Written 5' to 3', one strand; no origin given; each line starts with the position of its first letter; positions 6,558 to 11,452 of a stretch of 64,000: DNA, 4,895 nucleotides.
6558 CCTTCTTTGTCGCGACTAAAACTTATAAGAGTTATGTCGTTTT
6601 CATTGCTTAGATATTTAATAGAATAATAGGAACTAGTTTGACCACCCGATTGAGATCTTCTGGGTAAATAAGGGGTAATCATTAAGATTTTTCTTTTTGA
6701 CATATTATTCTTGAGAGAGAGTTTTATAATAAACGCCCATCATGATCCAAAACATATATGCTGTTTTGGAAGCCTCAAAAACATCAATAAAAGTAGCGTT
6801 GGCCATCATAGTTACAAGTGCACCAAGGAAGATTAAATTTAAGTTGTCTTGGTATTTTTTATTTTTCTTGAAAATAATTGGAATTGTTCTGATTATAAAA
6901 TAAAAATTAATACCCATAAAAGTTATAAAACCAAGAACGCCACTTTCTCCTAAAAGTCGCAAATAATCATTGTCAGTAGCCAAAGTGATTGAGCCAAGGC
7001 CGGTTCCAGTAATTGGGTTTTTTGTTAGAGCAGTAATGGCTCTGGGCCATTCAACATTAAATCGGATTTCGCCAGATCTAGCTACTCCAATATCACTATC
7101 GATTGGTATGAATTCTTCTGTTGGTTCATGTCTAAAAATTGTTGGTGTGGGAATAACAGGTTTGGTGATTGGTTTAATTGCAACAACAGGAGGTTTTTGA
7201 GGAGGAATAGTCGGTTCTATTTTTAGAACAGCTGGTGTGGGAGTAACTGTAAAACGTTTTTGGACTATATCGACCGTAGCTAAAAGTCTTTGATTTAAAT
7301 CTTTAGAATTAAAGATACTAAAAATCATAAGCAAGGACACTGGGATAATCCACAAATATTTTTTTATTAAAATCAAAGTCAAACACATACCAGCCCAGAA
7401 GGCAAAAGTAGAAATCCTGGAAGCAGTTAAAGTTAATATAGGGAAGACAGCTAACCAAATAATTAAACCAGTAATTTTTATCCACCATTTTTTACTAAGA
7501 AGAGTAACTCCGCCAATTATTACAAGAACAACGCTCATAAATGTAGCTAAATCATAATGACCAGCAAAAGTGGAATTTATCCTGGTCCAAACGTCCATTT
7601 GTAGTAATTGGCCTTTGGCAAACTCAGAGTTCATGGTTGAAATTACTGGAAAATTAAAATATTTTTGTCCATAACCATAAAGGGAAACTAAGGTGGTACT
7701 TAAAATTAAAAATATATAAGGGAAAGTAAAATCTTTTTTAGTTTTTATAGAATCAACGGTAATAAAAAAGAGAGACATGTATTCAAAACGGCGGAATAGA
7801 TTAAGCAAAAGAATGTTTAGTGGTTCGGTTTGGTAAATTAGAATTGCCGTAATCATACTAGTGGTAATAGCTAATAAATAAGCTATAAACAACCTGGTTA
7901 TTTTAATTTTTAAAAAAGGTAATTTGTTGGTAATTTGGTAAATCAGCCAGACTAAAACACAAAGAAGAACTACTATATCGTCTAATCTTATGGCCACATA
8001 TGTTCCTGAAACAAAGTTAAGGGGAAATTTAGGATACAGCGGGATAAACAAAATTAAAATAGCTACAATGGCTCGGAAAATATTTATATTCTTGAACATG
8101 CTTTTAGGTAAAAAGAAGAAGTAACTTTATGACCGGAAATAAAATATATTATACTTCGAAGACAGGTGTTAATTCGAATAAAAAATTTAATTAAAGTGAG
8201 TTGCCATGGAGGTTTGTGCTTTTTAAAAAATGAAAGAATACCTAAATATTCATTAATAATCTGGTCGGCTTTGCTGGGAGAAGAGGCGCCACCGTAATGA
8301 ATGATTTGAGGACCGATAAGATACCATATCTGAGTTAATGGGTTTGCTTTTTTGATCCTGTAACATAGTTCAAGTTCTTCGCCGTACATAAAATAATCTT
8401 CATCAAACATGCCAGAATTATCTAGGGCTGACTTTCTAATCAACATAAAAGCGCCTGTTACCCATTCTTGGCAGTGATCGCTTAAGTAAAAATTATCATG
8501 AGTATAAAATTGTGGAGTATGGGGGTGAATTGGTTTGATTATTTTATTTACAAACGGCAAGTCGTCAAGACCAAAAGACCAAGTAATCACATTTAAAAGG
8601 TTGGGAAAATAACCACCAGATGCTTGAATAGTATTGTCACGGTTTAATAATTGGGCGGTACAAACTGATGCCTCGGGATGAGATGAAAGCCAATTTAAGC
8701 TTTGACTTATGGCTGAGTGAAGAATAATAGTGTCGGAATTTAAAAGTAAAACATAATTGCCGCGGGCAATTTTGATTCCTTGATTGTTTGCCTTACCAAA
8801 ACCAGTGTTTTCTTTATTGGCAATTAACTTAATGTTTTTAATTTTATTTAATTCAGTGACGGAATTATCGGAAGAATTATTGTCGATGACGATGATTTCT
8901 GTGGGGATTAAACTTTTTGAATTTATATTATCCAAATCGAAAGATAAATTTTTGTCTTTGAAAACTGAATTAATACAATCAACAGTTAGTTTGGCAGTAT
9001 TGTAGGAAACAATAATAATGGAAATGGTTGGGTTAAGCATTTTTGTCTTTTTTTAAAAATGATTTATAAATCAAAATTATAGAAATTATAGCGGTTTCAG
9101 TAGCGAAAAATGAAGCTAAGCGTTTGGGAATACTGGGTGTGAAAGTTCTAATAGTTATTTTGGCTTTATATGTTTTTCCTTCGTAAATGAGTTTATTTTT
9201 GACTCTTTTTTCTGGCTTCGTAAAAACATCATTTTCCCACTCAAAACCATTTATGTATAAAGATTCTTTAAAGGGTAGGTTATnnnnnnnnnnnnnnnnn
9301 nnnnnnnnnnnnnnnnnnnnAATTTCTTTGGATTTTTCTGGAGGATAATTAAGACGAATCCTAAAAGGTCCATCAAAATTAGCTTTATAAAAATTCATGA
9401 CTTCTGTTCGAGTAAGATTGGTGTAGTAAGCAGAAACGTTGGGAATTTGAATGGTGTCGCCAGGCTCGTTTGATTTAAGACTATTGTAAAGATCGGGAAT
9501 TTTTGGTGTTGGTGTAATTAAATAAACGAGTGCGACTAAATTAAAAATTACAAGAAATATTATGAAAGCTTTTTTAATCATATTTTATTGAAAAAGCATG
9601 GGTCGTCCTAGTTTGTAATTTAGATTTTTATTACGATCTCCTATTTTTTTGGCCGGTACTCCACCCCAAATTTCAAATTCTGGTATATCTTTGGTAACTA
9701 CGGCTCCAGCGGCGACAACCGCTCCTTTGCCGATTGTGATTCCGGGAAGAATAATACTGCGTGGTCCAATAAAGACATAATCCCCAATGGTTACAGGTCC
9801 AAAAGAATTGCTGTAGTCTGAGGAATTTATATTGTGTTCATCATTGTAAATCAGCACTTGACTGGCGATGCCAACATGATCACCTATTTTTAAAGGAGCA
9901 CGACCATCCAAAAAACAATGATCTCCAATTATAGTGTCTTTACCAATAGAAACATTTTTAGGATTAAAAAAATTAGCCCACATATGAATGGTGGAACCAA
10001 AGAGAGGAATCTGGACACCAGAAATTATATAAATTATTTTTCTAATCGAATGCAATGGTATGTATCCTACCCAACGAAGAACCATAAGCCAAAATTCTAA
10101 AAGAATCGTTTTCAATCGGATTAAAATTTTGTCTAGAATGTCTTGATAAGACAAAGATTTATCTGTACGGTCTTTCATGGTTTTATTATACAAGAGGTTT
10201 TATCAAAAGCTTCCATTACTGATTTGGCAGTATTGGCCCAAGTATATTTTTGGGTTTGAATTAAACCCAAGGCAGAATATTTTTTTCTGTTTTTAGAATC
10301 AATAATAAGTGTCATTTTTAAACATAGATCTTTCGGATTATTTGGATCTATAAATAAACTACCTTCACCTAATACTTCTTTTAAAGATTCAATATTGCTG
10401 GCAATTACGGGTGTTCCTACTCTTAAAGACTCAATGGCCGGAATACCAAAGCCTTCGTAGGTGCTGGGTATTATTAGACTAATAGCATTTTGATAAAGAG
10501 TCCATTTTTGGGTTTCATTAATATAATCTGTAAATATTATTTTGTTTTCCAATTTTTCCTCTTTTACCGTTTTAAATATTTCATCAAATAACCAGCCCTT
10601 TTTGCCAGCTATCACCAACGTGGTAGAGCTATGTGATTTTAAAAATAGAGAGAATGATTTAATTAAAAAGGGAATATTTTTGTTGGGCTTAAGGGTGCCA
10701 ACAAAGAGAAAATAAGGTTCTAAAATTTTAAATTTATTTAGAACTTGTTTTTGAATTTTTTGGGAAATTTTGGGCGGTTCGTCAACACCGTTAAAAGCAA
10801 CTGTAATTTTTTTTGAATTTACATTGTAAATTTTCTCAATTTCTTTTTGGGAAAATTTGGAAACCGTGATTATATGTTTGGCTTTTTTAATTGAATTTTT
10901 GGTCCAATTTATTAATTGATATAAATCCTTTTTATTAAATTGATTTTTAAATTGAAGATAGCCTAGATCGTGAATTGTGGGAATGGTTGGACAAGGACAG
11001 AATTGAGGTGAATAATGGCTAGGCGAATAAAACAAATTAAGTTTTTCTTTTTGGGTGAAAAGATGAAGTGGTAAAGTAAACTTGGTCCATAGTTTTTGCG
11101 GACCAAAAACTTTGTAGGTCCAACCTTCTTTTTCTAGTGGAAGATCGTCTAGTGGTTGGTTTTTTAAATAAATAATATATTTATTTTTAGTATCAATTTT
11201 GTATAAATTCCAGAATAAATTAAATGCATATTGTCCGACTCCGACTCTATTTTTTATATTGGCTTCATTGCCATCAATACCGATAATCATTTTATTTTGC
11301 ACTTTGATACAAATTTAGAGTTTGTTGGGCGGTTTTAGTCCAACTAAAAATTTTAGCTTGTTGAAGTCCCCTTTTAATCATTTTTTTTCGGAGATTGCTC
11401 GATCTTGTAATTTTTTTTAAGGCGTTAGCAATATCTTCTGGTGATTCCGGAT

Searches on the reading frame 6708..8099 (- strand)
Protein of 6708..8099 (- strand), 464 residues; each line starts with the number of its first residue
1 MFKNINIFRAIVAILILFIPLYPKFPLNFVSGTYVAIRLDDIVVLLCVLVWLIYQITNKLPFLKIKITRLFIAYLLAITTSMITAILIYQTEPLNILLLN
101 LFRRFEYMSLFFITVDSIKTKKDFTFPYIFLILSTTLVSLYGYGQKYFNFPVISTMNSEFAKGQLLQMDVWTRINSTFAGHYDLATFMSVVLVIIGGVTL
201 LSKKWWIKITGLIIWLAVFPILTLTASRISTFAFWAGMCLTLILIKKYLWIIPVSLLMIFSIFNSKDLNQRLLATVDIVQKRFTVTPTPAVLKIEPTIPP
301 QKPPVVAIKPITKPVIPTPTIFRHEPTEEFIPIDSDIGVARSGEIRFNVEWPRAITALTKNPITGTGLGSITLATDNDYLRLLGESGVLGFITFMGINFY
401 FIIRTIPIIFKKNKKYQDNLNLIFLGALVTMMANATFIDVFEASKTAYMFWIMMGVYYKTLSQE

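Call 9: search_protein_families(library=pfam, proteins=[window:6708-8099:-], max_evalue=0.001)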
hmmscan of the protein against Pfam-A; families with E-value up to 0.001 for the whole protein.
window:6708-8099:- (464 aa): 1 family
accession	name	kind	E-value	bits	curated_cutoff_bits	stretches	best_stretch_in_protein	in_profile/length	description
PF04932.20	Wzy_C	-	2.4e-06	27.8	31.7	1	218-395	6-149/149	O-Antigen ligase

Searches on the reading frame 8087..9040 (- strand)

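Call 9: search_protein_families(library=pfam, proteins=[window:8087-9040:-], max_evalue=0.001)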
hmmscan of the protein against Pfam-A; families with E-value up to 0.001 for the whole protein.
window:8087-9040:- (318 aa): 3 families
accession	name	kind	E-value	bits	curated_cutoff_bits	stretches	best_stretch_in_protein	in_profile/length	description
PF00535.33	Glycos_transf_2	-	1.8e-22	80.5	23.3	1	7-143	1-128/168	Glycosyl transferase family 2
PF13641.12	Glyco_tranf_2_3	-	1.1e-08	35.9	27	1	43-233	27-198/230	Glycosyltransferase like family 2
PF10111.15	Glyco_tranf_2_2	-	9.5e-07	29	27.3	1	47-232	30-202/276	Glycosyltransferase like family 2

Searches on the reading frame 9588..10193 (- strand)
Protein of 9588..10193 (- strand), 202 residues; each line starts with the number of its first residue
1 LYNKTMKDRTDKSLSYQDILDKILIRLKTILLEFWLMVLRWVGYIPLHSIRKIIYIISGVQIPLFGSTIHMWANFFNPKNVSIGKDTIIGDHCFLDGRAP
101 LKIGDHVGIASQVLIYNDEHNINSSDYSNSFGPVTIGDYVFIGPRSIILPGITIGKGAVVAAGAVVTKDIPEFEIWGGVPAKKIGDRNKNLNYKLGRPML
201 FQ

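Call 9: search_protein_families(library=pfam, proteins=[window:9588-10193:-], max_evalue=0.001)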
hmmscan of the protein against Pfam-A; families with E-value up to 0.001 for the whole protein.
window:9588-10193:- (202 aa): 2 families
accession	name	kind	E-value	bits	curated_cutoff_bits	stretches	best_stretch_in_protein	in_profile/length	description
PF00132.30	Hexapep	-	1.6e-14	53.3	27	1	134-168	2-36/36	Bacterial transferase hexapeptide (six repeats)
PF14602.12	Hexapep_2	-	7.6e-12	45.2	27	1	133-168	1-34/34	Hexapeptide repeat of succinyl-transferase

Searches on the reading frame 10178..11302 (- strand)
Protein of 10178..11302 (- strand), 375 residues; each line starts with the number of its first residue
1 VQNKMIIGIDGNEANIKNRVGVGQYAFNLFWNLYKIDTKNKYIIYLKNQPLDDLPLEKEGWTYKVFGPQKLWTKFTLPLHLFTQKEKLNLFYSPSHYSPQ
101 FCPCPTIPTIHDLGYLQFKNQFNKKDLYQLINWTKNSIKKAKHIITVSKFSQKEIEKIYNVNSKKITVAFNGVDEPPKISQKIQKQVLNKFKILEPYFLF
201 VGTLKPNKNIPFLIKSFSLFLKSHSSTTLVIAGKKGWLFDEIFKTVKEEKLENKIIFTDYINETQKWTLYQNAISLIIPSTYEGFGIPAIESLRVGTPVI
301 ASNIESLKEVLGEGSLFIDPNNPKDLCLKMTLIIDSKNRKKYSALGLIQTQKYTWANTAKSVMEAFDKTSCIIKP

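Call 9: search_protein_families(library=pfam, proteins=[window:10178-11302:-], max_evalue=0.001)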
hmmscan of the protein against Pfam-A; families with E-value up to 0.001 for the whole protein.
window:10178-11302:- (375 aa): 4 families
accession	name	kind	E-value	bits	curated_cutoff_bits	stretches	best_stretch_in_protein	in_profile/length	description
PF00534.26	Glycos_transf_1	-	2.3e-33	115.6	26.4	1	195-339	15-161/172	Glycosyl transferases group 1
PF13692.12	Glyco_trans_1_4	-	3e-23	83.1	27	1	196-332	2-138/142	Glycosyl transferases group 1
PF13439.12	Glyco_transf_4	-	4.7e-10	40.2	28.5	1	103-174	96-167/170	Glycosyltransferase Family 4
PF20706.3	GT4-conflict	-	1e-05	25.2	26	1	192-314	194-323/385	Family 4 Glycosyltransferase in conflict systems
